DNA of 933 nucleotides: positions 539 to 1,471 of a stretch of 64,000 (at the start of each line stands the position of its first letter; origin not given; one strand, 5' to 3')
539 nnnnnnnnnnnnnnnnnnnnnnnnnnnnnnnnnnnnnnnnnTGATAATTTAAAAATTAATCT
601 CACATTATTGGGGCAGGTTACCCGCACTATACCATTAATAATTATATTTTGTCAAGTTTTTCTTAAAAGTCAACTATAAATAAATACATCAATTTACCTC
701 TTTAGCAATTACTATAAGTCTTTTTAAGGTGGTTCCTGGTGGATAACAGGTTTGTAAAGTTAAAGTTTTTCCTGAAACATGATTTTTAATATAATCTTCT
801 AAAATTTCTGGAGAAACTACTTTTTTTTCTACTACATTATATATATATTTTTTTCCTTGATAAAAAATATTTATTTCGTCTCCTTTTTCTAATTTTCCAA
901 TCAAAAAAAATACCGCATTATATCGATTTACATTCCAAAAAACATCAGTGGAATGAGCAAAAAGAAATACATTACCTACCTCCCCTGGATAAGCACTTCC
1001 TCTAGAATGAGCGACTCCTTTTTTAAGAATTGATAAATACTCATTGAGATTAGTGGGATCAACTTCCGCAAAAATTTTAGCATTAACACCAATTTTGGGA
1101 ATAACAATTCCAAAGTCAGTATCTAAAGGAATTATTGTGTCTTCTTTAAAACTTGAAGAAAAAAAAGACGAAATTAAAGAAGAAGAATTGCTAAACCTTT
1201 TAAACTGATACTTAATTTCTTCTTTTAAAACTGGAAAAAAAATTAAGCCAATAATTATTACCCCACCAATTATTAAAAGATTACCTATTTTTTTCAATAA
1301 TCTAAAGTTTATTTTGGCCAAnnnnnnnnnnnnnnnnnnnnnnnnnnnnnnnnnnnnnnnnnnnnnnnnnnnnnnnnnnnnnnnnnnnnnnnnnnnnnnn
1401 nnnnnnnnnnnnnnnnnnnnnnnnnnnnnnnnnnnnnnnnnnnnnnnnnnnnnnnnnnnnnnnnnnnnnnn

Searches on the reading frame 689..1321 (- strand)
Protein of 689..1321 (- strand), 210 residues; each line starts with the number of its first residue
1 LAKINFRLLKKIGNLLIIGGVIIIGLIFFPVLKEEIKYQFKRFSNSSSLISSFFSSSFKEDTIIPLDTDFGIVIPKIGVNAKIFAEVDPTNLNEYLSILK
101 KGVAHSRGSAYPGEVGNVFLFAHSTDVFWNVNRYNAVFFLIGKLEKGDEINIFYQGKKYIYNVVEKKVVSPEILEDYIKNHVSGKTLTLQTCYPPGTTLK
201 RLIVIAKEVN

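Call 47: search_protein_families(library=pfam, proteins=[window:689-1321:-], max_evalue=0.00001)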
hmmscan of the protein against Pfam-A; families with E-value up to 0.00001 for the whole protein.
window:689-1321:- (210 aa): 1 family
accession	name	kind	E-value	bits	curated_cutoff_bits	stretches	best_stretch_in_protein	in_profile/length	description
PF04203.18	Sortase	-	2.8e-23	82.5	26.6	1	72-209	1-125/125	Sortase domain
